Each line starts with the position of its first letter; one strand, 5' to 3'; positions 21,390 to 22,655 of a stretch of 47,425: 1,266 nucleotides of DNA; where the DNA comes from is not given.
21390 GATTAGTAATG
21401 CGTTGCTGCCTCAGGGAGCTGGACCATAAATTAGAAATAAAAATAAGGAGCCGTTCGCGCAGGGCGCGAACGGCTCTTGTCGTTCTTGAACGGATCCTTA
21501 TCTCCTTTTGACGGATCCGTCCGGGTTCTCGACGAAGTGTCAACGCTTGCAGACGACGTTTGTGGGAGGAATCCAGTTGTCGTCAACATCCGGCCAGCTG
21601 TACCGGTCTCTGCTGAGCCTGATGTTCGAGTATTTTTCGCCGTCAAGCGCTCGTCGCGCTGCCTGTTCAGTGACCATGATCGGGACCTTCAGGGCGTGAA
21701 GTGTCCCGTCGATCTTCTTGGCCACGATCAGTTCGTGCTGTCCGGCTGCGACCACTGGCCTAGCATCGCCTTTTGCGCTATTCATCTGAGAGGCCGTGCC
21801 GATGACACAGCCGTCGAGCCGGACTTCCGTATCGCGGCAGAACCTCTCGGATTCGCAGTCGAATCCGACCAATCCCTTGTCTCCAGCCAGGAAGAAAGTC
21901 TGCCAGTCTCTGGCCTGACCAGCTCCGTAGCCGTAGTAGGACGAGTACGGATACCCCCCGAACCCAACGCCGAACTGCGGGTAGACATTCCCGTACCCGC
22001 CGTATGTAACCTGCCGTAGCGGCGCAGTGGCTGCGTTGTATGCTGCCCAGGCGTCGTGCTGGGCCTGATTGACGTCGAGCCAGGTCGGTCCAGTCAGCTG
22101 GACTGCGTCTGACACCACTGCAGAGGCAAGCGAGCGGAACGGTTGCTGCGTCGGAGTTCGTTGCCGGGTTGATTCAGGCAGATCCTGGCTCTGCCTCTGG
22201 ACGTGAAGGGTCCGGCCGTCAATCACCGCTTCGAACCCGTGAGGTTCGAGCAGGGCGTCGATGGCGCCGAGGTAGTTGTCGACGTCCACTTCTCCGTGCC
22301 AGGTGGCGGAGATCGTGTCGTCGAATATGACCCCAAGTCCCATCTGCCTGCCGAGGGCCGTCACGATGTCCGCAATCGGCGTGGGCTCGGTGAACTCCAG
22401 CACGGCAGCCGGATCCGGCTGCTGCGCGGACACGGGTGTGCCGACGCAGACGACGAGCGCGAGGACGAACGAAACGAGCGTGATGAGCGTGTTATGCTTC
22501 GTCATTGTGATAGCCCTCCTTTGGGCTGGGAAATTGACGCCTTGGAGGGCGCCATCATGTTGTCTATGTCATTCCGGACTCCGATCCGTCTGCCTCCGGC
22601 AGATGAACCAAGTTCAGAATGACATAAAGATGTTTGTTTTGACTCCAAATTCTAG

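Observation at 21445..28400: Seven-gene, ~7-kb high-GC island encoding only secreted/membrane proteins, between the pilin array and tRNA-Leu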

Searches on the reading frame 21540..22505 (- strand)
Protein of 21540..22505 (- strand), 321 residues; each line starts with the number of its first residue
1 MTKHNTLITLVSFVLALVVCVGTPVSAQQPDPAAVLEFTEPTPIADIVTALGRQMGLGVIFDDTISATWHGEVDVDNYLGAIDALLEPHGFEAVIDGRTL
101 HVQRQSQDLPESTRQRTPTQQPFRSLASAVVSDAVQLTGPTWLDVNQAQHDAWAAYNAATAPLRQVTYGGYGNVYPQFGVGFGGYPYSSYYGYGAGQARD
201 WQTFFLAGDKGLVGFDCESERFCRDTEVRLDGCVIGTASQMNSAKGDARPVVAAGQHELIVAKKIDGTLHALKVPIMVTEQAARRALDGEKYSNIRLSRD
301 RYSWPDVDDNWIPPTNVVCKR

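Call 6: search_protein_families(library=pfam, proteins=[window:21540-22505:-], max_evalue=1)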
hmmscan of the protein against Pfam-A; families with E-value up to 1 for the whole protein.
window:21540-22505:- (321 aa): 0 families

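Call 7: search_protein_families(library=phrogs, proteins=[window:21540-22505:-], max_evalue=1)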
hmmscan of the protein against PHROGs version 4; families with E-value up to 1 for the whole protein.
window:21540-22505:- (321 aa): 2 families
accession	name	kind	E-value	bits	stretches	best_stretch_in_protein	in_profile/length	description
phrog_26986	-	unknown function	0.00055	20.7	1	112-214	95-190/272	-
phrog_35787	-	unknown function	0.19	13.2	0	190-224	10-44/120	-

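Call 8: search_protein_families(library=ncbifam, proteins=[window:21540-22505:-], max_evalue=1)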
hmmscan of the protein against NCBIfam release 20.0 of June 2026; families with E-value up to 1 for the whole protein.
window:21540-22505:- (321 aa): 0 families

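Call 12: find_encoding_contigs(protein=window:21540-22505:-, flank=10000, max_places=10)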
Protein window:21540-22505:- (321 aa): 7 contigs read that carry it; 6 places shown.
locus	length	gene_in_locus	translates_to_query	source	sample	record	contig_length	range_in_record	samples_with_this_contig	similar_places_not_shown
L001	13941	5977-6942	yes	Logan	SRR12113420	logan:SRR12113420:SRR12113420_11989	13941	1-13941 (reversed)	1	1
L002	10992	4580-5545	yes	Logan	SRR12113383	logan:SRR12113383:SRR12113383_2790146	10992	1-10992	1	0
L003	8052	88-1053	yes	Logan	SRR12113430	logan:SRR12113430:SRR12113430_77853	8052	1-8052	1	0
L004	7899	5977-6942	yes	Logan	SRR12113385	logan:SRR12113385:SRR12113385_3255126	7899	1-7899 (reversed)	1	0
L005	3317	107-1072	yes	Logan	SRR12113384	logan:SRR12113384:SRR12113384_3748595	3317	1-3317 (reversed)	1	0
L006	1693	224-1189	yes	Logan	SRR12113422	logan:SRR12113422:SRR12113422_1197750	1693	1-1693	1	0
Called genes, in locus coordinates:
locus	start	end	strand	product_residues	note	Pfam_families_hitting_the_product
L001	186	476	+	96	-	-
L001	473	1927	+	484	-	-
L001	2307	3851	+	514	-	-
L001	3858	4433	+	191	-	-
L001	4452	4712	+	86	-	-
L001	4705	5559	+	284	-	-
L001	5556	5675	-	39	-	-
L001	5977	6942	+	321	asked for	-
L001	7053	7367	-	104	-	PF18895:T4SS_pilin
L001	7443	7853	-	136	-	PF05987:DUF898 (weak), PF18895:T4SS_pilin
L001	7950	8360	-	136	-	PF18895:T4SS_pilin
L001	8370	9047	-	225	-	PF18895:T4SS_pilin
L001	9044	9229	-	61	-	-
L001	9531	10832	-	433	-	PF01547:SBP_bac_1, PF13416:SBP_bac_8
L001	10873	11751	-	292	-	PF00483:NTP_transferase, PF12804:NTP_transf_3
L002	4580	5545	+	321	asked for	-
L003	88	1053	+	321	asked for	-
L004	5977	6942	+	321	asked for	-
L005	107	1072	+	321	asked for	-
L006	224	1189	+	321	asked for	-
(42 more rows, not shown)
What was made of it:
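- Checked: Independent gene calls on Logan contigs give the same products (call 12).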

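Call 35: find_homologous_proteins(query=A1, max_evalue=0.001)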
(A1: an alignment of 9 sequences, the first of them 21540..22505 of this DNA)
Query A1 (9 sequences) (321 aa, profile of the alignment): 2 proteins with E <= 0.001 among 8000 candidates.
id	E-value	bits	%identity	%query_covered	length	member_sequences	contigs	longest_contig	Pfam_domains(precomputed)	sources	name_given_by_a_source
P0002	1.9e-85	306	100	100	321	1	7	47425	-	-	-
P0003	2.5e-81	292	43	4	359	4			-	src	-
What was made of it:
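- Tried and rejected: The full ORF7-family alignment was swamped by low-complexity linker words and found only 2 proteins (call 35).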

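Call 36: search_solved_structures(query=A1, max_evalue=10, show_alignments=2)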
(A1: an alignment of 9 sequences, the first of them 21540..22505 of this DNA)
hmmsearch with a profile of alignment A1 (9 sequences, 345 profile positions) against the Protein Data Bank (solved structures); distinct sequences matched with E-value up to 10: 7.
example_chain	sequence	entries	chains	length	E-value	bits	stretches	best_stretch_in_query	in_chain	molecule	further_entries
5odw_A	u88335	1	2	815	0.001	21.9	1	13-173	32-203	Ferripyoverdine receptor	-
4ar0_A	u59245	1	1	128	0.0075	19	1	28-108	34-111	TYPE IV PILUS BIOGENESIS AND COMPETENCE PROTEIN PILQ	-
6w6m_A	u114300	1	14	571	0.046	16.4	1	34-110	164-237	Type IV pilus secretin PilQ family protein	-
4av2_A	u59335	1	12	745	0.2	14.3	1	28-108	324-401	TYPE IV PILUS BIOGENESIS AND COMPETENCE PROTEIN PILQ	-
9sh1_A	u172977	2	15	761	0.2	14.3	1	28-108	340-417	Type IV pilus biogenesis and competence protein PilQ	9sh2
3gr5_A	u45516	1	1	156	0.89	12.2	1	33-102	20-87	EscC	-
8co1_Q1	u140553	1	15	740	1.9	11.1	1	21-196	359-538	Probable type IV piliation system protein DR_0774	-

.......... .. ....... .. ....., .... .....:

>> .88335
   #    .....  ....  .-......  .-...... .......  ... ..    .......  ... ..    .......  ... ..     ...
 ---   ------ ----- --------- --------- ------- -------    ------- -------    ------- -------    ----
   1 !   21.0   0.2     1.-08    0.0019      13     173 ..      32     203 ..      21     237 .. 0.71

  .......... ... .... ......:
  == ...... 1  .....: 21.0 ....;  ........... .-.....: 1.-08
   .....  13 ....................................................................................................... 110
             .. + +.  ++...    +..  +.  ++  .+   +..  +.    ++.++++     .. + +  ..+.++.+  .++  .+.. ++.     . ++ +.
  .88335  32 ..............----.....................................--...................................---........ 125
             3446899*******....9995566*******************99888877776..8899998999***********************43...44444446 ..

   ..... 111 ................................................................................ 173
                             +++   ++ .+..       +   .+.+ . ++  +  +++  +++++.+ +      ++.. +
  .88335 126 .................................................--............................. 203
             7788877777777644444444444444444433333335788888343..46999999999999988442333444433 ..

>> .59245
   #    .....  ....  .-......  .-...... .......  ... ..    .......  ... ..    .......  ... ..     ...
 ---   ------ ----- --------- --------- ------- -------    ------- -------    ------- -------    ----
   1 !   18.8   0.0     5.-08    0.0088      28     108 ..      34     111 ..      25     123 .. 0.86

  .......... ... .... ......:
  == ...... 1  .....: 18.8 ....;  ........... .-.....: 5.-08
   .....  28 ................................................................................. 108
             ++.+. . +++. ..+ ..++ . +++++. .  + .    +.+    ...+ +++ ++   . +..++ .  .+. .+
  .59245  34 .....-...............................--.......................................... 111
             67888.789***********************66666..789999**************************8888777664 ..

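Call 39: search_protein_families(library=pfam, alignment_id=A1, max_evalue=0.1)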
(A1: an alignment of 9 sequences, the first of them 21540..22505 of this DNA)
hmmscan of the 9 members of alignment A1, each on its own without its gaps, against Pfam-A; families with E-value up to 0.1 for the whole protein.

A. member 1, window:21540-22505:- (321 aa): 0 families

B. families by the number of members that match (of 9 scanned): 2 families
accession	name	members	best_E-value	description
PF07660.19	STN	1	9.9e-05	Secretin and TonB N terminus short domain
PF16344.10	FecR_C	1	0.014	FecR, C-terminal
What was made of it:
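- On TonB-dependent transducer / FecR-FecI signalling: One family member hits FecR_C weakly, at 0.014 (call 39).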

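Call 57: search_dna_similar(query=window:21540-22505:-, collection=phages, mode=protein, max_evalue=0.01, max_rows=10)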
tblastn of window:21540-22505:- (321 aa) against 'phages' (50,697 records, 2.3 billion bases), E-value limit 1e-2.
No match.

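Call 58: predict_structure(alignment_id=A4)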
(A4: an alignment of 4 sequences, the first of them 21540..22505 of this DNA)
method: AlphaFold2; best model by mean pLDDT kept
length: 321 residues; sequences in the alignment: 4
mean_pLDDT: 38.2   pTM: 0.32
mean pLDDT of the five models: 38.2, 36.9, 34.8, 31.4, 30.4
residues with pLDDT >= 90: 0; 70-90: 0; 50-70: 57; < 50: 264
segments of 3 or more residues with pLDDT < 50: 1-79, 88-90, 95-224, 242-250, 289-321
pLDDT, mean of each block of 10 residues (from residue 1): 46 42 34 31 41 38 36 43 48 49 42 34 26 26 23 26 29 26 23 25 26 37 54 54 43 53 53 51 52 39 39 33 29
secondary structure, 60 per line:
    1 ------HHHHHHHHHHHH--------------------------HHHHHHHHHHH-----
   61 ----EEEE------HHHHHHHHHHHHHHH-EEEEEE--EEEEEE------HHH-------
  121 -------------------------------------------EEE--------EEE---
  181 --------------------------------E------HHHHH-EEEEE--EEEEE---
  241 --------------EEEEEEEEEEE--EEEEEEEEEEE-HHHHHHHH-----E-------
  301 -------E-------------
elements in order: H7-18 H45-55 E65-68 H75-89 E91-96 E99-104 E164-166 E175-177 H220-224 E226-230 E233-237 E255-265 E268-278 H280-287
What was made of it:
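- Tried and rejected: The AF2 model of ORF7 from a 4-sequence MSA had pLDDT 38 and was discarded (call 58).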

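Call 59: search_protein_representatives(alignment_id=A4)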
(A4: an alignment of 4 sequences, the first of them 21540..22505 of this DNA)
Query: 4 sequences, 377 profile positions. Proteins with E-value up to 0.001 (for the whole library): 50; up to 1e-10: 22; up to 1e-30: 4. The best 50 are listed.
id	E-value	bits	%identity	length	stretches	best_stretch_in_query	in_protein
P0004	8.7e-169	577.9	-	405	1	1-374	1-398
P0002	8.4e-143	492.4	-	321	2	192-374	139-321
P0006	4.4e-33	131.3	-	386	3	193-354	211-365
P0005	1.7e-31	126.1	-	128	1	1-93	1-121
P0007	7.7e-29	117.3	-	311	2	232-354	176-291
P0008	1.0e-25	107.1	-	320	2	188-373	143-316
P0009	7.9e-24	100.9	-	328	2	189-374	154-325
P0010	2.9e-19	85.8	-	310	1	152-372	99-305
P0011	9.6e-19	84.1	-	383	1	96-359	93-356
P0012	5.9e-18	81.5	-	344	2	226-376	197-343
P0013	6.6e-18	81.4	-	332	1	214-362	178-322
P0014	1.6e-17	80.1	-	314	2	216-366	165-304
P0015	1.8e-15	73.4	-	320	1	248-359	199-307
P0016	2.3e-15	73.0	-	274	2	30-125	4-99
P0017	2.7e-13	66.2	-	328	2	16-135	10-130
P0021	1.2e-12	64.0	-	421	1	51-360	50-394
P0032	1.8e-06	43.7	-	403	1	10-350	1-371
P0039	2.9e-05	39.8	-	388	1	6-359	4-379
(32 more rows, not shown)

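Call 62: search_solved_structures(query=A5, max_evalue=10, show_alignments=0)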
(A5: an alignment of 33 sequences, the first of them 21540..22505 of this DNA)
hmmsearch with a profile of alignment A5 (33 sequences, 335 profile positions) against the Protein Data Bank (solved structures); distinct sequences matched with E-value up to 10: 37.
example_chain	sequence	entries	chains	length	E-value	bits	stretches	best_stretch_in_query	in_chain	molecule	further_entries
9sh1_A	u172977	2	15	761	8e-06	28.9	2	77-177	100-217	Type IV pilus biogenesis and competence protein PilQ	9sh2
4ec5_A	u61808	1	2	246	3e-05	27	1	33-156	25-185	General secretion pathway protein D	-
5mp2_A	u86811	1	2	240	3.8e-05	26.7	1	33-137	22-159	Type II secretion system protein D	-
5ngi_A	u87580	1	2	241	3.9e-05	26.6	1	33-137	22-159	Type II secretion system protein D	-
4e9j_A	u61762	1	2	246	4.1e-05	26.6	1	33-137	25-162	General secretion pathway protein D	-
5odw_A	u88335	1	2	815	0.00026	23.9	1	8-187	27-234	Ferripyoverdine receptor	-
5wln_G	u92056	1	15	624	0.00026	23.9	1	33-137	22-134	Type II secretion system protein D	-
5tcq_A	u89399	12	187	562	0.0093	18.8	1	1-103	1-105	Protein InvG | Type 3 secretion system secretin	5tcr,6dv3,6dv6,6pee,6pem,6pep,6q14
6mp5_A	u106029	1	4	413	0.0094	18.8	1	70-195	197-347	Sulfide:quinone oxidoreductase, mitochondrial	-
6mo6_A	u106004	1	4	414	0.0095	18.8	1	70-195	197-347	Sulfide:quinone oxidoreductase, mitochondrial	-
6oi5_A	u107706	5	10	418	0.0097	18.7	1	70-195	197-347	Sulfide:quinone oxidoreductase, mitochondrial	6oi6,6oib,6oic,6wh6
8dhk_A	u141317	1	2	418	0.0098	18.7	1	70-195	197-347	Sulfide:quinone oxidoreductase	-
4ar0_A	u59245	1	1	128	0.015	18.1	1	34-103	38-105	TYPE IV PILUS BIOGENESIS AND COMPETENCE PROTEIN PILQ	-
3gr5_A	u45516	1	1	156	0.033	17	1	33-103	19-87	EscC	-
6hcg_A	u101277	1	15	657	0.034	16.9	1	1-155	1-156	Type II secretion system protein D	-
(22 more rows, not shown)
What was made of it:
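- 21540..22505 (-): ORF7, 321 aa. It has a signal peptide ending VSA|QQ, a secretin-type N0/STN domain (about residues 31-105), a Pro-rich and Gly/Tyr-rich linker, and a C-terminal beta-rich domain (about residues 205-300). It is the conserved anchor gene of the cassette. PDB profile hits include GspD N0 at 3e-5, PilQ at 8e-6 and FpvA at 2.6e-4 (call 62).
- On Secretin (GspD/PilQ/InvG, PF00263): Profile hits to GspD, PilQ and InvG N0 (call 62).
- Closest known: N0 domains of secretins. Same: Profile E-values are 8e-6 to 4e-5 (call 62).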

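Call 63: search_protein_families(library=pfam, alignment_id=A5, max_evalue=0.01)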
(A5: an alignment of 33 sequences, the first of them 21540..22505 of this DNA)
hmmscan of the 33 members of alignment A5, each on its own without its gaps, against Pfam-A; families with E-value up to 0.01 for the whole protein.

A. member 1, window:21540-22505:- (321 aa): 0 families

B. families by the number of members that match (of 33 scanned): 2 families
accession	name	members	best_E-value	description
PF10671.14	TcpQ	1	0.00061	Toxin co-regulated pilus biosynthesis protein Q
PF21305.2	type_II_gspD_N0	1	0.0011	GspD-like, N0 domain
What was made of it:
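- On Secretin (GspD/PilQ/InvG, PF00263): Pfam STN at 9.9e-5 and GspD_N0 at 1.1e-3 in individual family members (calls 39, 63).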

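Call 73: predict_structure(alignment_id=A5)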
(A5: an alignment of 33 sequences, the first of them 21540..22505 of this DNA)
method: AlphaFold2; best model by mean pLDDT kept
length: 321 residues; sequences in the alignment: 33
mean_pLDDT: 73.6   pTM: 0.41
mean pLDDT of the five models: 73.6, 72.7, 72.3, 71.2, 70.7
residues with pLDDT >= 90: 119; 70-90: 76; 50-70: 54; < 50: 72
segments of 3 or more residues with pLDDT < 50: 112-121, 123-144, 160-194
pLDDT, mean of each block of 10 residues (from residue 1): 68 81 69 91 98 96 97 95 97 96 79 45 46 41 50 58 38 36 36 50 60 91 93 91 83 89 87 91 80 89 74 61 49
secondary structure, 60 per line:
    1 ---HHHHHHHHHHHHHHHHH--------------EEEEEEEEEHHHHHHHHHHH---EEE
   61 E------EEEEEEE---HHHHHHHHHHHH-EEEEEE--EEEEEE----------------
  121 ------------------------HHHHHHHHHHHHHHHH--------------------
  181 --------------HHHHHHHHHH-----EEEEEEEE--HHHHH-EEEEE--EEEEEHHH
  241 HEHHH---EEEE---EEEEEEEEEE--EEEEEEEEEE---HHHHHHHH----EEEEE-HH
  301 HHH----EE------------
elements in order: H4-20 E35-43 H44-54 E58-61 E68-74 H78-89 E91-96 E99-104 H145-160 H195-204 E210-217 H220-224 E226-230 E233-237 H238-241 E249-252 E256-265 E268-277 H281-288 E293-297 H299-303
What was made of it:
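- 21540..22505 (-): The AF2 model has pLDDT 91-98 and 80-93 for the two domains (call 73).
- The ORF7 AF2 model is confident (call 73).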

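Call 79: fold_search(model_id=the predicted structure, library=pdb)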
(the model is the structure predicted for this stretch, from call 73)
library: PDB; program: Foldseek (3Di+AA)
matches with E <= 10: 728; with E <= 0.001: 0
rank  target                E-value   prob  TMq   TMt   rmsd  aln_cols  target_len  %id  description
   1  3gr5                  3.7e-03  1.00  0.21  0.42   8.6        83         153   10  Periplasmic domain of the outer membrane secretin EscC from enteropathogenic E.coli (EPEC) (released 2009-05-19)
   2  7pmp_MODEL_1_A        5.3e-03  1.00  0.20  0.50  11.5       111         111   12  Solution structure of Legionella pneumophila LspD (released 2022-09-14)
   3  6rwk_0                7.2e-03  1.00  0.21  0.46   2.2        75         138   13  MxiD N0 N1 and MxiG C-terminal domains of the Shigella type 3 secretion system (released 2020-02-12)
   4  4ar0_MODEL_1_A        9.7e-03  1.00  0.18  0.42   6.2        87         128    9  N0 domain of Neisseria meningitidis Pilus assembly protein PilQ (released 2012-10-17)
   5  7ah9_5A               1.2e-02  1.00  0.21  0.44   2.4        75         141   13  Substrate-engaged type 3 secretion system needle complex from Salmonella enterica typhimurium - SpaR state 1 (released 2021-03-17)
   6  9k1u_D                1.4e-02  0.84  0.14  0.40   5.2        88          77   15  crystal structure of Rtks and Ppka complex (released 2025-10-22)
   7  6pem_A                1.5e-02  1.00  0.21  0.44   2.3        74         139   14  Focussed refinement of InvGN0N1:SpaPQR:PrgHK from Salmonella SPI-1 injectisome NC-base (released 2019-10-23)
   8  7ah9_5K               1.8e-02  1.00  0.21  0.14   3.1        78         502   14  Substrate-engaged type 3 secretion system needle complex from Salmonella enterica typhimurium - SpaR state 1 (released 2021-03-17)
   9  7ah9_5G               1.8e-02  1.00  0.21  0.14   3.1        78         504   14  Substrate-engaged type 3 secretion system needle complex from Salmonella enterica typhimurium - SpaR state 1 (released 2021-03-17)
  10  6x62_AD               1.8e-02  0.99  0.18  0.37  15.1       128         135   12  Legionella pneumophila Dot T4SS OMC (released 2020-09-30)
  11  3ady                  2.6e-02  1.00  0.17  0.45   4.7        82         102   10  Crystal structure of DotD from Legionella (released 2010-11-03)
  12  7mud_Ad               2.7e-02  0.99  0.17  0.36  15.1       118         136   13  Legionella pneumophila Dot/Icm T4SS OMC (released 2021-10-06)
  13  7ah9_5C               3.3e-02  1.00  0.21  0.14   3.3        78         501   14  Substrate-engaged type 3 secretion system needle complex from Salmonella enterica typhimurium - SpaR state 1 (released 2021-03-17)
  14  2y9k_A                3.5e-02  1.00  0.20  0.44   1.8        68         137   13  Three-dimensional model of Salmonella's needle complex at subnanometer resolution (released 2011-03-23)
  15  7muc_Ad               3.5e-02  0.99  0.18  0.37  15.3       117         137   11  Legionella pneumophila Dot/Icm T4SS C1 Reconstruction (released 2021-10-06)
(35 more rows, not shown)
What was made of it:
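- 21540..22505 (-): Foldseek top hits are secretin N0, DotD and VirB7 (call 79).
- On Secretin (GspD/PilQ/InvG, PF00263): AF2 model plus Foldseek (calls 73, 79).
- Closest known: N0 domains of secretins. Same: Foldseek probability is 1.00, with the best N0 matches (MxiD, InvG) aligning about 75 residues at about 2.2 A RMSD (call 79).
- Closest known: N0-like lipoproteins of type IV secretion core complexes. Same: Both are among the Foldseek hits (call 79).
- Checked: The ORF7 STN/N0 call is confirmed and strengthened (calls 36, 62, 73, 79).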

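Call 80: fold_search(model_id=the predicted structure, library=viral)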
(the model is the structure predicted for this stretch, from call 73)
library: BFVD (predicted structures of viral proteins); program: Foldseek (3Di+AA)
matches with E <= 10: 243; with E <= 0.001: 1
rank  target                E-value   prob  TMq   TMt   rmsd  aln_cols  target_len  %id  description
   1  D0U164                3.5e-04  0.97  0.21  0.23  42.3       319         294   14  IV (Fragment) [Enterobacteria phage f1]
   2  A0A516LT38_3          3.1e-03  1.00  0.20  0.06   9.4        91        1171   19  (no name in the UniProt tables at hand)
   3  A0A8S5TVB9            5.6e-03  1.00  0.19  0.14   3.3        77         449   25  Tail protein [Myoviridae sp. ct17M4]
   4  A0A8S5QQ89            5.6e-03  0.99  0.20  0.24  30.2       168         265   18  Phage protein [Myoviridae sp. ctgXL3]
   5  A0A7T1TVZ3            7.6e-03  1.00  0.22  0.26   8.3       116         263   14  Assembly protein [Erwinia phage PEar6]
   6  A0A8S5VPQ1            1.0e-02  0.95  0.20  0.12  13.9       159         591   12  (no name in the UniProt tables at hand)
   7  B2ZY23                2.0e-02  0.51  0.14  0.24  21.0       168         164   14  PKD domain-containing protein [Ralstonia phage phiRSL1]
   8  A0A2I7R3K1            2.9e-02  1.00  0.20  0.20   2.3        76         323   16  (no name in the UniProt tables at hand)
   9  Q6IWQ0                2.9e-02  1.00  0.19  0.21   3.2        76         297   18  (no name in the UniProt tables at hand)
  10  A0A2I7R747            3.2e-02  1.00  0.22  0.23   3.2        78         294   20  (no name in the UniProt tables at hand)
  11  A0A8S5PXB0            3.9e-02  0.99  0.18  0.46  14.2       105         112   16  DotD protein (Fragment) [Podoviridae sp. ctFbF42]
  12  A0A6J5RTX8            3.9e-02  0.66  0.18  0.23  17.6       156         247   11  Uncharacterized protein [uncultured Caudovirales phage]
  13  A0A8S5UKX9            4.6e-02  1.00  0.19  0.23   2.6        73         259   14  Uncharacterized protein [Myoviridae sp. ctQf419]
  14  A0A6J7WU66            4.9e-02  1.00  0.19  0.14   2.7        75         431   19  YqbQ/XkdQ domain-containing protein [uncultured Caudovirales phage]
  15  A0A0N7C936            5.2e-02  1.00  0.20  0.25   3.9        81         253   15  (no name in the UniProt tables at hand)
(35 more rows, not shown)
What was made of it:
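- See calls 36, 39, 62, 63, 73, 79 and 80. The N0 fold also occurs in phage baseplate and tail proteins and in f1 pIV (call 80).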

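Call 81: find_related_loci(query=window:21540-22505:-, collection=viral_contigs, flank=8000)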
Query window:21540-22505:- (321 aa) in viral_contigs; peptide patterns used: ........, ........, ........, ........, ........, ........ (x = any residue, [..] = any of these).
No stretch of DNA in the collection matches any of the patterns.

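Call 83: find_related_loci(query=window:21540-22505:-, collection=metagenome_contigs, flank=10000)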
Query window:21540-22505:- (321 aa) in metagenome_contigs; peptide patterns used: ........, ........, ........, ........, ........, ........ (x = any residue, [..] = any of these).
46 stretches matched a pattern, but none encodes a relative of the query by tblastn (E <= 1e-3).
